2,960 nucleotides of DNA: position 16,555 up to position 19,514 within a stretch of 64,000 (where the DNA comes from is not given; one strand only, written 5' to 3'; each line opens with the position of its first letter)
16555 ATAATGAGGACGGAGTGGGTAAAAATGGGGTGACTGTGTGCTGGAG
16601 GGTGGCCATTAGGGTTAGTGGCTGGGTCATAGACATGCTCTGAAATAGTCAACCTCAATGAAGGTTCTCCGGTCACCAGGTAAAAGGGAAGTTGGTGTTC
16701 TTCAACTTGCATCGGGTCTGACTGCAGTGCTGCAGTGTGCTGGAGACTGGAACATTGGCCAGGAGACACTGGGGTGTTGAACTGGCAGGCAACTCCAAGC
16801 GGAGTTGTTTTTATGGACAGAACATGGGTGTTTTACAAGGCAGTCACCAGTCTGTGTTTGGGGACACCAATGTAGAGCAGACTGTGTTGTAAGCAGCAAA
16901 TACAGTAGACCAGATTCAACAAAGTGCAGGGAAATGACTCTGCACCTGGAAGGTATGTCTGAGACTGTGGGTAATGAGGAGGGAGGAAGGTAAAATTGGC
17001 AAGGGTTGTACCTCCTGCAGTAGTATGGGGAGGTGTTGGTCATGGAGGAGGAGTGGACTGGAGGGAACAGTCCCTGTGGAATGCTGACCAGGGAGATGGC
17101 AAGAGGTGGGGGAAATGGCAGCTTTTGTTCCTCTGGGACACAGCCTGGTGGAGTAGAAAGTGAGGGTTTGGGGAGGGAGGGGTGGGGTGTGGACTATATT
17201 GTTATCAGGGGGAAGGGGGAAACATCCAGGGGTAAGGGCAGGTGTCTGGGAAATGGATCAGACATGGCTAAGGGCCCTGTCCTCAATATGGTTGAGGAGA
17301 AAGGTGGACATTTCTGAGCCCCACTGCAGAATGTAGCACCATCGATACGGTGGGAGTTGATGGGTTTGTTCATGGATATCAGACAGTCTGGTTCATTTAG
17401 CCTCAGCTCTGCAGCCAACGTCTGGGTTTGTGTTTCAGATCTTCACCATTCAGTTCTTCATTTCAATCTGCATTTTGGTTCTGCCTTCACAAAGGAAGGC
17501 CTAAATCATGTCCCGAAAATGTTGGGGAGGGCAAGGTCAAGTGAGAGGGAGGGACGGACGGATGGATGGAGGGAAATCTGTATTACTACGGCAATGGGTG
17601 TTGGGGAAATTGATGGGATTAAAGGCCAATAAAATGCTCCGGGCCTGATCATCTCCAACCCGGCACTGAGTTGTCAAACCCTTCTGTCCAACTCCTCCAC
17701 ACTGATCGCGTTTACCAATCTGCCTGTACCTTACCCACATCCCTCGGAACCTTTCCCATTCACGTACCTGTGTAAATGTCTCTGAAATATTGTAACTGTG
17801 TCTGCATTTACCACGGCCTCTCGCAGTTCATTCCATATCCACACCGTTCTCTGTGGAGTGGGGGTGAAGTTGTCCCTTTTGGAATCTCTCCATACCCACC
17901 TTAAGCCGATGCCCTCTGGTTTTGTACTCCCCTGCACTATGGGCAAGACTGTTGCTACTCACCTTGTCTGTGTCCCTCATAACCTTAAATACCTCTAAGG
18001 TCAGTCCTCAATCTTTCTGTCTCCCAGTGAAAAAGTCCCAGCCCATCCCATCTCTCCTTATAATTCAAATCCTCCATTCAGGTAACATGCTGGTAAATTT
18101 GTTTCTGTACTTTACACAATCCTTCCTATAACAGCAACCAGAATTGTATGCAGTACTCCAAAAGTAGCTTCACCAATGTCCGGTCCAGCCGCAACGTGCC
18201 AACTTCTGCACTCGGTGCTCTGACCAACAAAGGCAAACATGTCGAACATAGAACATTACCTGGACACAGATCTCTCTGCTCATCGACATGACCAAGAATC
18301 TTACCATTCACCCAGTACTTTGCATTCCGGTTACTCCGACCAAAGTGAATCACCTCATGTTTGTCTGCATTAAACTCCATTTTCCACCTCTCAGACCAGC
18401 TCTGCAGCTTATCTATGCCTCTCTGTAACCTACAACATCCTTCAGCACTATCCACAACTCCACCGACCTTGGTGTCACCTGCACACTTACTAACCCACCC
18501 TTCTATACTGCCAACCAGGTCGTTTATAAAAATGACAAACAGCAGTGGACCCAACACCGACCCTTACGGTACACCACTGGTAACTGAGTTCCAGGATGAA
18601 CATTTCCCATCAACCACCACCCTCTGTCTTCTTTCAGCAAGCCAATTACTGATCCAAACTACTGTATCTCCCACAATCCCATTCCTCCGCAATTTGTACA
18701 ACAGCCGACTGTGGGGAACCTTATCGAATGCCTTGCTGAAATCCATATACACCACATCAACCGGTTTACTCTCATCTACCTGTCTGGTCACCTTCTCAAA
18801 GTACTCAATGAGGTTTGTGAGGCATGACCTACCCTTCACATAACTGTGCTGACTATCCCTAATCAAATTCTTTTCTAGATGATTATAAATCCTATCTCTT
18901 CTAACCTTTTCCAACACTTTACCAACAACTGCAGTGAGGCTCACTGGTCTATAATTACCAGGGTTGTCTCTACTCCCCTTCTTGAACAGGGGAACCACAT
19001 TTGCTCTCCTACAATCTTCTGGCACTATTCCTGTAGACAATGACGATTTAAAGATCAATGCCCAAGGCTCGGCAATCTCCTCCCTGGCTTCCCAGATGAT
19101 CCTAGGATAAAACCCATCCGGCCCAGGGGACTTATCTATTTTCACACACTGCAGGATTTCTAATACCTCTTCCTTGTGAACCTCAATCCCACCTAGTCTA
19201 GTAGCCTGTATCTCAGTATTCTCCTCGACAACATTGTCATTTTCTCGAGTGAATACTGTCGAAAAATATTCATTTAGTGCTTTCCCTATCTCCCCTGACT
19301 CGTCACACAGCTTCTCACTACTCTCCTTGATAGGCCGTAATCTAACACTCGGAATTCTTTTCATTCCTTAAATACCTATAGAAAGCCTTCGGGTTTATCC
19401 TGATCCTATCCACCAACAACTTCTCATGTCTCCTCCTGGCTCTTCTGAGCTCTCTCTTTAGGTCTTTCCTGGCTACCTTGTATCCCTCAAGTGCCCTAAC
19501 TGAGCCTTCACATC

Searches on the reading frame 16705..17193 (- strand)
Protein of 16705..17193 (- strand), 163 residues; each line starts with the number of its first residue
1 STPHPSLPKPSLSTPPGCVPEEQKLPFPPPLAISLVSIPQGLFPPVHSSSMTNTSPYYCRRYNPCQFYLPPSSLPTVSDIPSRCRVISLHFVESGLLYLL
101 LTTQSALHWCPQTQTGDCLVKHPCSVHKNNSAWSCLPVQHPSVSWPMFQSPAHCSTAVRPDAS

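Call 74: search_protein_families(library=pfam, proteins=[window:16705-17193:-], max_evalue=10)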
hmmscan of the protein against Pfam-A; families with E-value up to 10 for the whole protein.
seq(163 aa): 0 families

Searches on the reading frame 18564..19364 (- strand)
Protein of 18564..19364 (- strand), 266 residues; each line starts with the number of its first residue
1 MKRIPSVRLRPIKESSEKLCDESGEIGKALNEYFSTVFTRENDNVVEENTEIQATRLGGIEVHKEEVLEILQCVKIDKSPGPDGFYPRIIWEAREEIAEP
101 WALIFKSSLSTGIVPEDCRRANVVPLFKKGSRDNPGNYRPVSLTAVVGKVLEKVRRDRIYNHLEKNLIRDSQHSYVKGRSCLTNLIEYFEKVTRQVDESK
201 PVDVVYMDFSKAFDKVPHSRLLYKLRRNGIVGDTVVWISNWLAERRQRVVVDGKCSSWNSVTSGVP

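Call 18: find_homologous_proteins(query=window:18564-19364:-, max_evalue=1e-30)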
Query window:18564-19364:- (266 aa): 2341 proteins with E <= 1e-30 among 3631 candidates; the best 120 are listed.
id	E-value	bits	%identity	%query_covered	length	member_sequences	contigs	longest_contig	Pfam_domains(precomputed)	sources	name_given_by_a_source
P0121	2.3e-109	383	78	85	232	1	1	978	PF00078.33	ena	-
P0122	5.1e-99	349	72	84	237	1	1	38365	PF00078.33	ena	-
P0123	7.4e-95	335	60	100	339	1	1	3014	PF00078.33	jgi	-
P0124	1.8e-91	324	60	95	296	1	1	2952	PF00078.33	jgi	-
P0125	1.4e-86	308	47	91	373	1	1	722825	PF00078.33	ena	-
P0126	3.4e-85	303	60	91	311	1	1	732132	PF00078.33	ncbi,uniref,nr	ncbi:hypothetical protein scyTo_0002714 [Scyliorhinus torazame]|uniref:Reverse transcriptase domain-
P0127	2.2e-80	288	45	86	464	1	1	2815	PF00078.33,PF05053.20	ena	-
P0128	1.4e-79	285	51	100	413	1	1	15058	PF00078.33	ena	-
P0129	1.5e-79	285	60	86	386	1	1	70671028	PF00078.33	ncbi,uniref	ncbi:retrovirus-related Pol polyprotein from type-1 retrotransposable element R1 isoform X1 [Mobula 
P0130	2.7e-78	281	54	92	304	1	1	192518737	PF00078.33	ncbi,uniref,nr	ncbi:uncharacterized protein LOC132393277 [Hypanus sabinus]|uniref:uncharacterized protein LOC132393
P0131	5.9e-78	280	54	98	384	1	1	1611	PF00078.33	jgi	-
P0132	8.3e-75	269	66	75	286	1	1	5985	PF00078.33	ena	-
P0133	2.9e-74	268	55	90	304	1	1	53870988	PF00078.33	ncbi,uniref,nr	ncbi:protein shisa-4 isoform X1 [Hypanus sabinus]|uniref:protein shisa-4 isoform X1 n=1 Tax=Hypanus 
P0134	1.2e-73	266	50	97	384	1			PF00078.33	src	-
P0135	2.8e-73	264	50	97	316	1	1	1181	PF00078.33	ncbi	-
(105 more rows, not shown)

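Call 19: find_encoding_contigs(protein=P0122, flank=10000, max_places=10)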
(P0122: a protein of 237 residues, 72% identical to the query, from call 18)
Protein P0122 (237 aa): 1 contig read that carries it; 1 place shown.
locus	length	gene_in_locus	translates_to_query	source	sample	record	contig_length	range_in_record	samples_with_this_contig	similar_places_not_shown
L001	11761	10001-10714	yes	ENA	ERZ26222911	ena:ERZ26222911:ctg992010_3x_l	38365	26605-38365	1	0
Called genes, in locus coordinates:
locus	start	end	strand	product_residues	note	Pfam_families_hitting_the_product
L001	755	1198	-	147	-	-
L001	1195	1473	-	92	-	-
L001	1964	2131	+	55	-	-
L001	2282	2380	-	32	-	-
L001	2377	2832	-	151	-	-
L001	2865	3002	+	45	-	-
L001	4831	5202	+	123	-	-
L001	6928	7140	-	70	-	-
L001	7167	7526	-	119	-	-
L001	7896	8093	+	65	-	-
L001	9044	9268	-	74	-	-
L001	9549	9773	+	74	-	-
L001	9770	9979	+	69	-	-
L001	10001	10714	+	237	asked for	PF00078:RVT_1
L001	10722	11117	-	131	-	-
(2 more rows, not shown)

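Call 20: find_encoding_contigs(protein=P0126, flank=10000, max_places=10)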
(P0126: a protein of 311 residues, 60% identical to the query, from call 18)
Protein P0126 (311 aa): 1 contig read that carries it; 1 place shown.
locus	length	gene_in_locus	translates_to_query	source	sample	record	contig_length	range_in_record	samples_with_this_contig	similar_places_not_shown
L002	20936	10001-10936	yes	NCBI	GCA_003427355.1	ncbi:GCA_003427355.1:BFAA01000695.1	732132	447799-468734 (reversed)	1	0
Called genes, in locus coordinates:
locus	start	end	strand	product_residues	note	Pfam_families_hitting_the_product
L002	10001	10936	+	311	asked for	PF00078:RVT_1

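Call 39: find_encoding_contigs(protein=P0129, flank=10000, max_places=10)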
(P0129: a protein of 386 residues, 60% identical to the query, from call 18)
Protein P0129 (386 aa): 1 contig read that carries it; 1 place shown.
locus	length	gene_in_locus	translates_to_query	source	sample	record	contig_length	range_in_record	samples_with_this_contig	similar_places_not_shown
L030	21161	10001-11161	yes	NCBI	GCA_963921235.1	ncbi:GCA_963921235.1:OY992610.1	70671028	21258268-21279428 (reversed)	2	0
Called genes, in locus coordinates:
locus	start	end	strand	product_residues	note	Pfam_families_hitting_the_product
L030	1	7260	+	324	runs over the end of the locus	-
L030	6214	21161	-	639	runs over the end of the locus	PF07093:SGT1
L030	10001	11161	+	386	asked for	PF00078:RVT_1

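Call 40: find_encoding_contigs(protein=P0130, flank=10000, max_places=10)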
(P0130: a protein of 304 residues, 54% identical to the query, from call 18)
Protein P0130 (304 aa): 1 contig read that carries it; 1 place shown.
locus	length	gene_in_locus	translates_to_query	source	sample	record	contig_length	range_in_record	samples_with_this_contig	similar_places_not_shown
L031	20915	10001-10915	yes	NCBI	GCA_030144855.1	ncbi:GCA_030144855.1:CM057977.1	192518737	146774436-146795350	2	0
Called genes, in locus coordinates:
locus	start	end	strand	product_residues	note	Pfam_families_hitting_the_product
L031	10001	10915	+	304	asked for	PF00078:RVT_1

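Call 41: find_encoding_contigs(protein=P0132, flank=10000, max_places=10)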
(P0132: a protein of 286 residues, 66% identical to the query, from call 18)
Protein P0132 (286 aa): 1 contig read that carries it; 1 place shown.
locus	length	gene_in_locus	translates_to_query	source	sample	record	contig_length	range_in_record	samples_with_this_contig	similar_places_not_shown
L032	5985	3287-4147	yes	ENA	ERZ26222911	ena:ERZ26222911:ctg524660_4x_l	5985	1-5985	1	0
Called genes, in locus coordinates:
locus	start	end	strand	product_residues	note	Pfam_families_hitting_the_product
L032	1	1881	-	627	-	?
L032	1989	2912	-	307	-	PF13472:Lipase_GDSL_2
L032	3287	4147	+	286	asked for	PF00078:RVT_1 (weak)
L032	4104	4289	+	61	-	-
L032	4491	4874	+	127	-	PF00078:RVT_1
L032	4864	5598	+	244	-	-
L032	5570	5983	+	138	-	?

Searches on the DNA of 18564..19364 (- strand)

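Call 69: search_rna_families(sources=[L030], threshold=evalue, max_evalue=10, show_alignments=4)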
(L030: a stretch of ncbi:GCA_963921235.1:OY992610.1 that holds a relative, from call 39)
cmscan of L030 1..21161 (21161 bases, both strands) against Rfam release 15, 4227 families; matches with E-value up to 10: 4.
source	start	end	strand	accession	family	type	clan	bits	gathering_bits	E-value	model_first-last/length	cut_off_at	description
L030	17989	18070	-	RF00015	U4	Gene; snRNA; splicing;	CL00007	58.7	46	5.2e-11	1-138/138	no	U4 spliceosomal RNA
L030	3201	3309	+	RF00115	McaS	Gene; sRNA;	CL00106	21.5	42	7.8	1-96/96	no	McaS/IsrA RNA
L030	1630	1674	-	RF00612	SNORD75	Gene; snRNA; snoRNA; CD-box;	-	18.1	50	2.3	1-62/62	no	Small nucleolar RNA SNORD75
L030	17629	17704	+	RF02202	UCA1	Gene; lncRNA;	-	17.5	80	3.4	1-75/75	no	Urothelial cancer associated 1 conserved region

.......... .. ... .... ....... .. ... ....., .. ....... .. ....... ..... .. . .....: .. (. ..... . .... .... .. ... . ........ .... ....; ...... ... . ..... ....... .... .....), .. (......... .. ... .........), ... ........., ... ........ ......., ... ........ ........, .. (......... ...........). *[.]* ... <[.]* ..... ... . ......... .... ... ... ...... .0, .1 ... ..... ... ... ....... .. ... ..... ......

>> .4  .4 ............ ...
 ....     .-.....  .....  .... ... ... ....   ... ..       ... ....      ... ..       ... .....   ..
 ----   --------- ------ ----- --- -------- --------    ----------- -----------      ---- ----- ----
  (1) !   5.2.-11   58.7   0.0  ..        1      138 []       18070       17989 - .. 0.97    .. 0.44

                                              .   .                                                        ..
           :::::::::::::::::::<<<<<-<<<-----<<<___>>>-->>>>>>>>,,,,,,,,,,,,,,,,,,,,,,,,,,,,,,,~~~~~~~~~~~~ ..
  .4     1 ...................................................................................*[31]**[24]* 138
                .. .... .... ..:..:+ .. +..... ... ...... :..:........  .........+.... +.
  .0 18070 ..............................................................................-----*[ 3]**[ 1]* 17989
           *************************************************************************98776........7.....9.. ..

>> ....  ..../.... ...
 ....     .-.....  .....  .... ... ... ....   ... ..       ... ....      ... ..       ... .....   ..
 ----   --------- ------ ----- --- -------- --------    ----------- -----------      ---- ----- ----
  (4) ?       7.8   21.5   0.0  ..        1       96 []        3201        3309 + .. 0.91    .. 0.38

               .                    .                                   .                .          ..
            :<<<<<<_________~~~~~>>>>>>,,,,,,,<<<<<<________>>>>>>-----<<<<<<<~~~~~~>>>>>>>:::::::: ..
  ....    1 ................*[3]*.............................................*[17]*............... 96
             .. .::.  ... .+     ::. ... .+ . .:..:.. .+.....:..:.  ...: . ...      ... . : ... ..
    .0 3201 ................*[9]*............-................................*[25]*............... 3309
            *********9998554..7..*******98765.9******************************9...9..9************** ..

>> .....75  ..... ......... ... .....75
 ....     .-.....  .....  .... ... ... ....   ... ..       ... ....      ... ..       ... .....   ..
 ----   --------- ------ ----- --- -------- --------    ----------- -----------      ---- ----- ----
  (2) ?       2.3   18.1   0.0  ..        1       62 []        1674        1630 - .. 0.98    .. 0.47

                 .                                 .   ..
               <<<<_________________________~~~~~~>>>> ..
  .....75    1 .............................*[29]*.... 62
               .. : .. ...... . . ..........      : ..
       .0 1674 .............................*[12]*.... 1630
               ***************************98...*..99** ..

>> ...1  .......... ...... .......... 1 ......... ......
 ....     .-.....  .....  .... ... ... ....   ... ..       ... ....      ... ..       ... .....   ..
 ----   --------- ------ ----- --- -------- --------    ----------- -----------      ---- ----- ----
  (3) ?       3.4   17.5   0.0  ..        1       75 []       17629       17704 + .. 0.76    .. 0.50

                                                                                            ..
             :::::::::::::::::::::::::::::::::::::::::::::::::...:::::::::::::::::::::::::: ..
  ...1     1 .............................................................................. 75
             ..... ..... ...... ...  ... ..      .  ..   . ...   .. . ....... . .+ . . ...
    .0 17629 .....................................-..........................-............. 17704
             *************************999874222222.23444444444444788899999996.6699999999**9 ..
